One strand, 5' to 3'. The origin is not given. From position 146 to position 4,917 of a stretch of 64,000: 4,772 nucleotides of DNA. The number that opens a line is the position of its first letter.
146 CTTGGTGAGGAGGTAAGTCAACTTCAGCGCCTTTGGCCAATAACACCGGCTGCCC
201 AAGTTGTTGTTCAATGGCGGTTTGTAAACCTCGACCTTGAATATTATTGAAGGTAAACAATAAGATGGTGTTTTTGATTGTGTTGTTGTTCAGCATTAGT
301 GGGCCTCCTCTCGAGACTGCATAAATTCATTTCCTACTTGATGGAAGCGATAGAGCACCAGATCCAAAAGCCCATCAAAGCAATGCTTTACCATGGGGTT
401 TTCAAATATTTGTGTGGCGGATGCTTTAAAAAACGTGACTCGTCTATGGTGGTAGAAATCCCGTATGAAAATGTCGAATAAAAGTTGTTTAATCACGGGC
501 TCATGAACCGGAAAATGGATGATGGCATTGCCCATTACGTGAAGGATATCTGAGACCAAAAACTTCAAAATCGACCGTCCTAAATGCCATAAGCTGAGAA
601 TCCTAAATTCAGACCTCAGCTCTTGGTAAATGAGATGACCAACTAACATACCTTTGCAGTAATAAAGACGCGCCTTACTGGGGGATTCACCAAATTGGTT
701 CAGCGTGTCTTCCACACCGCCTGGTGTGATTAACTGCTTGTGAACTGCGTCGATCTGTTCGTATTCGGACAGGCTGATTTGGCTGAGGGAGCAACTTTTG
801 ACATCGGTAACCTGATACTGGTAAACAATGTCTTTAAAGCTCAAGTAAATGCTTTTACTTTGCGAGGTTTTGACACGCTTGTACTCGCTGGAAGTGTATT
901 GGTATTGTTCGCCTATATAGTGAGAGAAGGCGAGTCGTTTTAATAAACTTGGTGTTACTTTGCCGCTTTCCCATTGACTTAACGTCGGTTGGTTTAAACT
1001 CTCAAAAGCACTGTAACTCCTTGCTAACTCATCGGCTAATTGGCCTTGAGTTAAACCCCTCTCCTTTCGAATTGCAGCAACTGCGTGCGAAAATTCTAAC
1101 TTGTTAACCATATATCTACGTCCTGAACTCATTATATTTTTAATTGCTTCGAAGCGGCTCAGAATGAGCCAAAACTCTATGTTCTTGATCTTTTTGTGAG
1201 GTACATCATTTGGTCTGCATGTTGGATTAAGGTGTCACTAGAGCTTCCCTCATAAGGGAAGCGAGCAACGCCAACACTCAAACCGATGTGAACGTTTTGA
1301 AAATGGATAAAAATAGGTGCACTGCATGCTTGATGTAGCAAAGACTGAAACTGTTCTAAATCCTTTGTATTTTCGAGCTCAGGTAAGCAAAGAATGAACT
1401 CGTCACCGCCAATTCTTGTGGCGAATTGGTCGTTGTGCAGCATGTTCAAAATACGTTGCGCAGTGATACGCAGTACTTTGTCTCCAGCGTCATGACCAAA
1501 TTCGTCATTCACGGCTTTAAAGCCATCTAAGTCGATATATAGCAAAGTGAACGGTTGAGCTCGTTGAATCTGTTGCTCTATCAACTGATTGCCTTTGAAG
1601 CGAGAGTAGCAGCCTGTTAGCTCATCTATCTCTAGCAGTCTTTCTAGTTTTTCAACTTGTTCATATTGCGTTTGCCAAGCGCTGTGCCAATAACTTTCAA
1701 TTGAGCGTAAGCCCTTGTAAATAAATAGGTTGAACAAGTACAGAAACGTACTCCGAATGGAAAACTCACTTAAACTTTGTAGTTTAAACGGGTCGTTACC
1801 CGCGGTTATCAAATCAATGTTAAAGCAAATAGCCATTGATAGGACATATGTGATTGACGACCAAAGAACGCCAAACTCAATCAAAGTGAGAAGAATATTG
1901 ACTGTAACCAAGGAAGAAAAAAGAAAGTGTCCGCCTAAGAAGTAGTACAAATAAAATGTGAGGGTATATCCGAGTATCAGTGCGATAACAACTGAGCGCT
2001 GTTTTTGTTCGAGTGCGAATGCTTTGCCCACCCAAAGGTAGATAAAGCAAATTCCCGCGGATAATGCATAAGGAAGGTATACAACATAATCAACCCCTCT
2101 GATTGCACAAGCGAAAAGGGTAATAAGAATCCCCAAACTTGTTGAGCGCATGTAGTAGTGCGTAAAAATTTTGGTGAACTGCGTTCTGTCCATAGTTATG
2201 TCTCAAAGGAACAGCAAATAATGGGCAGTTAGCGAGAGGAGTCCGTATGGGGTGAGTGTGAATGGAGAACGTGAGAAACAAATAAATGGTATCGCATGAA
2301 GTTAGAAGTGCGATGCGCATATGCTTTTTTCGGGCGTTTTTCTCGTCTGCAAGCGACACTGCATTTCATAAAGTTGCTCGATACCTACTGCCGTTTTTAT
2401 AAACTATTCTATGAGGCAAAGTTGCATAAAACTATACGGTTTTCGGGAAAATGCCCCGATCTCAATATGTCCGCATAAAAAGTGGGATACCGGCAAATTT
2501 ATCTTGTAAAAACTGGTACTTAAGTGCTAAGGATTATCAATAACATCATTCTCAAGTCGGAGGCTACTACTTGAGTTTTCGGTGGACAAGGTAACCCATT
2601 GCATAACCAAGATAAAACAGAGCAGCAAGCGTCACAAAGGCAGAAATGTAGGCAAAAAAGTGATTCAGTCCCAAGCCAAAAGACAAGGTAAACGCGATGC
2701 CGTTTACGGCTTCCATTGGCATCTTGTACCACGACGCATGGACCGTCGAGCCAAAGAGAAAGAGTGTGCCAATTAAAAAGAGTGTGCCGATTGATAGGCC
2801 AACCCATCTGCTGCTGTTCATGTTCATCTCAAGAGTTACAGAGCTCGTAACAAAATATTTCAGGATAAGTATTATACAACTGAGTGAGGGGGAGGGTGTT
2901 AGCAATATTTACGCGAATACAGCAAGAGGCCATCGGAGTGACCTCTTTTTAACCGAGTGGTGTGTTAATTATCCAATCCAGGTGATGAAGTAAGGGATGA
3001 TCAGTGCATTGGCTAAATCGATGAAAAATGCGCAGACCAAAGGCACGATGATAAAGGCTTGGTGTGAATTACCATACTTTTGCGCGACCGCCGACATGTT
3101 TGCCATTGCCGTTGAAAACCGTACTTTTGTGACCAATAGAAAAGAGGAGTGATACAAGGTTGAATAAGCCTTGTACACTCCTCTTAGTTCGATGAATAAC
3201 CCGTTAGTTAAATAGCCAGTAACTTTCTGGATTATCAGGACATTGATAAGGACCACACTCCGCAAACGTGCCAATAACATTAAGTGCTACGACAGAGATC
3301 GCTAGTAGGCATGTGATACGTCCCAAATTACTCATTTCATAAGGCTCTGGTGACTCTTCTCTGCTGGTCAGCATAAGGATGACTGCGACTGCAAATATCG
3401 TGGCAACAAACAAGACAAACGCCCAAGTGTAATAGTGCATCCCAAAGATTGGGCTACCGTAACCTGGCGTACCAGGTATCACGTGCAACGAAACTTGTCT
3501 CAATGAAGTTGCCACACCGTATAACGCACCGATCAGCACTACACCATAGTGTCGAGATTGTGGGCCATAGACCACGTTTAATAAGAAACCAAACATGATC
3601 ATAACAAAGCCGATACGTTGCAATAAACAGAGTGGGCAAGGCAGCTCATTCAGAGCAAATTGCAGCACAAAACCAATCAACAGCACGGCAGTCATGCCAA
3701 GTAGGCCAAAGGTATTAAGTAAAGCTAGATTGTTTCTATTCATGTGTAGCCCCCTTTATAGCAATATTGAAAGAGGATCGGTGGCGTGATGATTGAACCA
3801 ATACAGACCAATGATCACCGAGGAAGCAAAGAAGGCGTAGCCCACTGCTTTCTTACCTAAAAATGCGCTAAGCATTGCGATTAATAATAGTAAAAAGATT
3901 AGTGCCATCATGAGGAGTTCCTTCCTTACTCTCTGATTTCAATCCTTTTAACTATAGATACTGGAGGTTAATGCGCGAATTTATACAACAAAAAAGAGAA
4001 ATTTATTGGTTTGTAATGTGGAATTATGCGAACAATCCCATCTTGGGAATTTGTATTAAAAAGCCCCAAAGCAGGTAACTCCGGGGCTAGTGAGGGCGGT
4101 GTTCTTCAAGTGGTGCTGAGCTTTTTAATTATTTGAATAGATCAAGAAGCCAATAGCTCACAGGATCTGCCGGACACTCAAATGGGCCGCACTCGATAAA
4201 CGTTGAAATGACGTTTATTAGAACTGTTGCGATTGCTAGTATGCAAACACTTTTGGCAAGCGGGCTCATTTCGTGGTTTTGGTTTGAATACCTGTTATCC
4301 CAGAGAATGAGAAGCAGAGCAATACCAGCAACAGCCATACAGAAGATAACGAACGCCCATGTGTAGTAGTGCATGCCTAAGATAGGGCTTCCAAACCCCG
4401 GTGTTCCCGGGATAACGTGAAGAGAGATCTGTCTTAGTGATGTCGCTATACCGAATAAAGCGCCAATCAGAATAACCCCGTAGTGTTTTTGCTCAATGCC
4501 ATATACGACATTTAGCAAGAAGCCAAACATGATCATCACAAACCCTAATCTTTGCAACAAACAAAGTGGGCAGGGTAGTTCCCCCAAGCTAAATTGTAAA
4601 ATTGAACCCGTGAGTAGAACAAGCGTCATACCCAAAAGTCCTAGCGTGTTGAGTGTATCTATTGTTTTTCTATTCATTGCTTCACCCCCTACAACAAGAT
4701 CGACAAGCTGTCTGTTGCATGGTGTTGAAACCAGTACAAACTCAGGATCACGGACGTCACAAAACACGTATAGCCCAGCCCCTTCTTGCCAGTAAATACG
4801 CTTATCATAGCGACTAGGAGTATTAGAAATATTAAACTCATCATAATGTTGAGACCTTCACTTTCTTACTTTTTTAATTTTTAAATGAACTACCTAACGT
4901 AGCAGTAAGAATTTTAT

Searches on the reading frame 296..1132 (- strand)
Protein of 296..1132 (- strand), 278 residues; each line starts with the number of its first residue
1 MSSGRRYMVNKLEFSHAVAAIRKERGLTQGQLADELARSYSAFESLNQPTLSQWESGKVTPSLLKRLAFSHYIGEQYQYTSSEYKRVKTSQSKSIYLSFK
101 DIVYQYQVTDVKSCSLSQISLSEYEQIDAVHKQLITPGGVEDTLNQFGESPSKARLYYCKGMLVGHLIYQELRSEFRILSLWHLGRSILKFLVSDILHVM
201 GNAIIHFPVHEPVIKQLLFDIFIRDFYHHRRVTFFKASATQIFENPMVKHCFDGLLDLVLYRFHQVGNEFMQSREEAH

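Call 111: search_protein_families(library=pfam, proteins=[window:296-1132:-], max_evalue=0.00001)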
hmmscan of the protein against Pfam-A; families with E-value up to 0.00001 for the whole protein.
window:296-1132:- (278 aa): 1 family
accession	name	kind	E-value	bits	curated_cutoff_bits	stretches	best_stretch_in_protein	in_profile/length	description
PF01381.28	HTH_3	-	8.6e-06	26.1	23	0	19-63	2-38/55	Helix-turn-helix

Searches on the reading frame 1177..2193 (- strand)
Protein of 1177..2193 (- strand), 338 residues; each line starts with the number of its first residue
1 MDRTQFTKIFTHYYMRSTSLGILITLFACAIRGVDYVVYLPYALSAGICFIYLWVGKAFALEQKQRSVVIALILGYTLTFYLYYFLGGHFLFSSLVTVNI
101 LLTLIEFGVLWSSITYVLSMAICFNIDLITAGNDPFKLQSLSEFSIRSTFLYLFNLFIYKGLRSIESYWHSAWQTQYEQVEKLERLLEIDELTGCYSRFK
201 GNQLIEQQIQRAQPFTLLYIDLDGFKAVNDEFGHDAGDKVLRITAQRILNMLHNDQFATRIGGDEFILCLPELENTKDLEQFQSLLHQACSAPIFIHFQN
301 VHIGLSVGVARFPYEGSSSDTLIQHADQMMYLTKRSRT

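Call 111: search_protein_families(library=pfam, proteins=[window:1177-2193:-], max_evalue=0.00001)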
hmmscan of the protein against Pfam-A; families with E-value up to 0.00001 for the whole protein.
window:1177-2193:- (338 aa): 1 family
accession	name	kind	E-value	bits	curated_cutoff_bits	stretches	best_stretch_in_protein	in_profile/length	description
PF00990.26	GGDEF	-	7.4e-36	123.8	23.8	1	189-336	3-157/161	Diguanylate cyclase, GGDEF domain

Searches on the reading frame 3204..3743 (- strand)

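Call 111: search_protein_families(library=pfam, proteins=[window:3204-3743:-], max_evalue=0.00001)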
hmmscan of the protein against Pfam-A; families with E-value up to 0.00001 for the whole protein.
window:3204-3743:- (179 aa): 1 family
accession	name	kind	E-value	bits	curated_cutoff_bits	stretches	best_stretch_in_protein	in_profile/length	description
PF02600.21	DsbB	-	6.5e-13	49.8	22.1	1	10-90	5-86/148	Disulfide bond formation protein DsbB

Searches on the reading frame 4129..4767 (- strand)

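Call 111: search_protein_families(library=pfam, proteins=[window:4129-4767:-], max_evalue=0.00001)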
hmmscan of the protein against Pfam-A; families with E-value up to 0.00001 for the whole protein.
window:4129-4767:- (212 aa): 1 family
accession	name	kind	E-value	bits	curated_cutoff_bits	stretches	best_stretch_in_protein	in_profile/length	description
PF02600.21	DsbB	-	3.6e-12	47.3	22.1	1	39-120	4-86/148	Disulfide bond formation protein DsbB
